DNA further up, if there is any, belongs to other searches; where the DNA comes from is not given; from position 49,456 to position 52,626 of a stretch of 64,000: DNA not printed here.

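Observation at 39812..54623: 14.7-kb operon of seven consecutive lipoproteins with no recognisable enzyme, transporter or regulator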

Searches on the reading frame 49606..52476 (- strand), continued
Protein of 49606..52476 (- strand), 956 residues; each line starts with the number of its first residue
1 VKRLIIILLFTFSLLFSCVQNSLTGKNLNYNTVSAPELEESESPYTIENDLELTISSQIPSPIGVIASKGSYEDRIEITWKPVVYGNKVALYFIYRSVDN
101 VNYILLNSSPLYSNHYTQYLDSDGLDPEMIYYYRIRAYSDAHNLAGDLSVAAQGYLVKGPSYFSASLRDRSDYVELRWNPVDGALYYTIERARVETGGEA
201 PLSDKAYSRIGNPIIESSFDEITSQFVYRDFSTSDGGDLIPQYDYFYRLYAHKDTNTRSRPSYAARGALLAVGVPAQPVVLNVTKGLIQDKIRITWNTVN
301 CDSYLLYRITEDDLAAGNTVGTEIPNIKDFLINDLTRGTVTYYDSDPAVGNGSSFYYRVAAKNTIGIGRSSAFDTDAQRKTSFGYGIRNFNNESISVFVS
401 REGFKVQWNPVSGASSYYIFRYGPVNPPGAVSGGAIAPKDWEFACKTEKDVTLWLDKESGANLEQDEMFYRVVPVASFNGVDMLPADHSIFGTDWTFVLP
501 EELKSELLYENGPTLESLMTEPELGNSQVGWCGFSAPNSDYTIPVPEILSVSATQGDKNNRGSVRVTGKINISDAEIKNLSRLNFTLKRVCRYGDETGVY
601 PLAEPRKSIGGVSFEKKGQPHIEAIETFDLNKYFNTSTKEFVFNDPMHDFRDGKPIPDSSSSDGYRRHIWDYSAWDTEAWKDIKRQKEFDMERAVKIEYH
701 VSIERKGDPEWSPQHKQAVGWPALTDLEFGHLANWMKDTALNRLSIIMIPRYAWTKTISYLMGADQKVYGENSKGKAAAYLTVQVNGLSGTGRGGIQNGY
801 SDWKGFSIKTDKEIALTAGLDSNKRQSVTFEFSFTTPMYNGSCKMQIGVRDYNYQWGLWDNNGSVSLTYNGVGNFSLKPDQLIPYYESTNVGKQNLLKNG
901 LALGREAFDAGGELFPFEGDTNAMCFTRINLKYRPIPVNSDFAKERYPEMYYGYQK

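Call 51: fold_search(model_id=the predicted structure, library=pdb)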
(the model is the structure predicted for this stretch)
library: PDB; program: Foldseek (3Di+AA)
matches with E <= 10: 1502; with E <= 0.001: 418
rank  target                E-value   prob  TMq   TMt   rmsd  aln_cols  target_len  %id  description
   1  8oe4_D                3.0e-14  1.00  0.14  0.22  38.4       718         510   10  Cryo-EM structure of a pre-dimerized human IL-23 complete extracellular signaling complex. (released 2024-02-07)
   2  6tpw                  7.0e-14  1.00  0.15  0.32  27.3       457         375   13  Crystal structures of FNIII domain one through four of the human leucocyte common antigen-related protein ( LAR) (released 2020-05-13)
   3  8dh8_A                1.3e-13  1.00  0.20  0.26  38.5       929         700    8  Leptin-bound leptin receptor complex-full ECD (released 2023-04-19)
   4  8v29_B                1.4e-13  1.00  0.12  0.18  28.6       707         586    9  Cryo-EM structure of human type I OSM receptor complex: model for full extracellular assembly (released 2024-11-20)
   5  8qy6_A                1.5e-13  1.00  0.12  0.18  27.9       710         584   10  Structure of interleukin 6 (gp130 P496L mutant). (released 2024-02-21)
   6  3t1w                  3.2e-13  1.00  0.13  0.27  27.5       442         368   14  Structure of the four-domain fragment Fn7B89 of oncofetal fibronectin (released 2012-03-21)
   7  8dh9_A                3.4e-13  1.00  0.16  0.27  27.8       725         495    9  Leptin-bound leptin receptor complex-D3-D7 (released 2023-04-19)
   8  8v2b_B                5.5e-13  1.00  0.12  0.18  28.9       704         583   11  Cryo-EM structure of mouse type II OSM receptor complex: model for full extracellular assembly (released 2024-11-20)
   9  8ave_B                7.5e-13  1.00  0.12  0.18  38.8       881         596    9  Human leptin in complex with the human LEP-R ectodomain fused to a C-terminal trimeric isoleucine GCN4 zipper (2:2 mod (released 2023-04-05)
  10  8avb_B                3.3e-12  1.00  0.14  0.21  37.0       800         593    9  Cryo-EM structure for mouse leptin in complex with the mouse LEP-R ectodomain (1:2 mLEP:mLEPR model). (released 2023-04-05)
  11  8d82_A                3.3e-12  1.00  0.12  0.17  28.5       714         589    9  Cryo-EM structure of human IL-6 signaling complex in detergent: model containing full extracellular domains (released 2023-03-29)
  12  1fnf                  3.6e-12  1.00  0.13  0.28  29.0       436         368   11  FRAGMENT OF HUMAN FIBRONECTIN ENCOMPASSING TYPE-III REPEATS 7 THROUGH 10 (released 1996-01-29)
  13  3l5h_A                9.3e-12  1.00  0.12  0.18  26.6       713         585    8  Crystal structure of the full ectodomain of human gp130: New insights into the molecular assembly of receptor complexe (released 2010-05-19)
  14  8x80_A                4.1e-11  1.00  0.19  0.22  38.9       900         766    9  Structure of leptin-LepR trimer with a small gap (released 2024-08-07)
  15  9pwq_A                4.5e-11  1.00  0.13  0.09  37.8      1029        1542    8  Cryo-EM structure of receptor tyrosine kinase ROS1 extracellular domain in complex with NELL2 (released 2026-02-25)
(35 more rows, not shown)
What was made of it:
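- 51037..52299 (-): G3 residues ~60-480: four tandem FN3-like domains (the stalk), preceded by a low-confidence tether (residues 19-42). Foldseek matches four-FN3 fragments: LAR FN1-4 at E 7e-14 and fibronectin FN7-10 at E 3.6e-12 (call 51).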

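Call 66: fold_search(model_id=the predicted structure, library=viral)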
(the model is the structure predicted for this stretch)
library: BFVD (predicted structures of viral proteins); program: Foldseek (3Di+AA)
matches with E <= 10: 807; with E <= 0.001: 178
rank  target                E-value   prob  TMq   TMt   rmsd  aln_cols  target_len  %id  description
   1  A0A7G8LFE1            3.8e-16  1.00  0.16  0.13  29.7       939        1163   12  (no name in the UniProt tables at hand)
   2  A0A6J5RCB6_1          4.2e-15  1.00  0.16  0.17  29.3       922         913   11  Fibronectin type III [uncultured Caudovirales phage]
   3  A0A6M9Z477            6.8e-15  1.00  0.16  0.20  36.1       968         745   10  (no name in the UniProt tables at hand)
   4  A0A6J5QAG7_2          1.7e-14  1.00  0.14  0.16  31.6       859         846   11  Tip attachment protein J [uncultured Caudovirales phage]
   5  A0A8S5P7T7            2.0e-14  1.00  0.20  0.22  44.9       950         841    8  FN3 [Siphoviridae sp. ctmYS12]
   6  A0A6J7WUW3            2.3e-14  1.00  0.17  0.17  31.5       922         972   10  Fibronectin type-III domain-containing protein [uncultured Caudovirales phage]
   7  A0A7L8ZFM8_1          2.0e-13  1.00  0.15  0.14  37.7       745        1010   12  (no name in the UniProt tables at hand)
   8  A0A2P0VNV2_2          2.4e-13  1.00  0.14  0.10  38.8      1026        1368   10  Fibronectin type III domain-containing protein [Tetraselmis virus 1]
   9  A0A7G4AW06            2.5e-13  1.00  0.16  0.15  38.4       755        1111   10  Minor tail protein [Streptomyces phage Coruscant]
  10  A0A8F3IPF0            2.3e-12  1.00  0.14  0.17  50.9       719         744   10  (no name in the UniProt tables at hand)
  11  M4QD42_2              2.4e-12  1.00  0.12  0.12  50.7       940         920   10  Immunoglobulin domain-containing protein [Prochlorococcus phage MED4-213]
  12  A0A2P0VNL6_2          2.6e-12  1.00  0.13  0.13  48.8       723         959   13  Fibronectin type III domain-containing protein [Tetraselmis virus 1]
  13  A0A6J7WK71            5.1e-12  1.00  0.13  0.12  19.6       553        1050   12  Uncharacterized protein [uncultured Caudovirales phage]
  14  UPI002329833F         5.7e-12  1.00  0.18  0.18  49.0       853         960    9  (no name look-up for this kind of identifier)
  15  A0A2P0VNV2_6          5.7e-12  1.00  0.14  0.10  65.2       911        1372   10  Fibronectin type III domain-containing protein [Tetraselmis virus 1]
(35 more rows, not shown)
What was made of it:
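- Tried and rejected: Searches against the PDB and viral libraries were swamped by FN3 arrays and said nothing about the head (calls 51, 66).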

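Call 71: find_related_loci(query=A3, collection=metagenome_contigs, flank=10000)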
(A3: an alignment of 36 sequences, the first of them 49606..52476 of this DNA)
Query A3 (956 aa) in metagenome_contigs; peptide patterns used: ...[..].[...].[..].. (x = any residue, [..] = any of these).
45 stretches matched a pattern; 1 encode a relative of the query (tblastn E <= 1e-3); 1 distinct loci.
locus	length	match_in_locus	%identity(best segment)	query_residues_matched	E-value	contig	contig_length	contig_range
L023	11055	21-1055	30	600-949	3e-36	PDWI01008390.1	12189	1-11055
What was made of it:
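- Tried and rejected: It returned only one further locus (call 71), so a statistical test of glycosidase adjacency was not possible.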

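Call 83: search_protein_families(library=padloc, proteins=[window:49606-52476:-], max_evalue=0.01)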
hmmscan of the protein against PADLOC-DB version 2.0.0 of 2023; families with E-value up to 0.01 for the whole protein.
window:49606-52476:- (956 aa): 0 families

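Call 94: search_protein_families(library=pfam, proteins=[L009:4858-6081:+, L009:3769-4788:+, L009:2168-3694:+, L013:15786-16487:+, L013:17022-18068:-, L013:18470-19174:-, L023:3053-3682:-], max_evalue=0.001)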
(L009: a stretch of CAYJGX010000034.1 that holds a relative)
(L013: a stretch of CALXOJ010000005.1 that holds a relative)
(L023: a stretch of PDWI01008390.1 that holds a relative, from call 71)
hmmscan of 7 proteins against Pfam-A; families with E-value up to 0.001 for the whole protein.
L009:4858-6081:+ (407 aa): 1 family
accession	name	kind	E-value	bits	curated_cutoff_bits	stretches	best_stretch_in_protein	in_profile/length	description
PF00563.25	EAL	-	6.2e-24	85.1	31.3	1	228-393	2-174/236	EAL domain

L009:3769-4788:+ (339 aa): 1 family
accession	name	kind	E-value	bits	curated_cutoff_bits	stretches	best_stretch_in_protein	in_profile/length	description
PF08495.15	FIST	-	2.6e-15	57.3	23.2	1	44-196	14-166/189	FIST N domain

L009:2168-3694:+ (508 aa): 3 families
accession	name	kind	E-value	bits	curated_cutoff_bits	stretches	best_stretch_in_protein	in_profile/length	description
PF00884.28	Sulfatase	-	8.6e-46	157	25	1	41-395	1-293/301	Sulfatase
PF01663.27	Phosphodiest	-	3e-08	34.1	23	1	221-345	119-239/342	Type I phosphodiesterase / nucleotide pyrophosphatase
PF16347.10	SGSH_C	-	5.3e-07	30.4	29.3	1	360-501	10-151/154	N-sulphoglucosamine sulphohydrolase, C-terminal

L013:15786-16487:+ (233 aa): 0 families

L013:17022-18068:- (348 aa): 2 families
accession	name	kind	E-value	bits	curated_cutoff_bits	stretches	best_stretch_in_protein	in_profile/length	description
PF00160.26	Pro_isomerase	-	2.8e-47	161.3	21.7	1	43-183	3-143/159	Cyclophilin type peptidyl-prolyl cis-trans isomerase/CLD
PF00254.34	FKBP_C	-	9.8e-34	116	21.1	1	256-344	2-94/94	FKBP-type peptidyl-prolyl cis-trans isomerase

L013:18470-19174:- (234 aa): 1 family
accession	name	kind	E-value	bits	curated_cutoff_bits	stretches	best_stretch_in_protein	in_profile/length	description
PF01791.15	DeoC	-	1.3e-12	48.3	23.8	1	16-219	6-220/229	DeoC/LacD family aldolase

L023:3053-3682:- (209 aa): 0 families
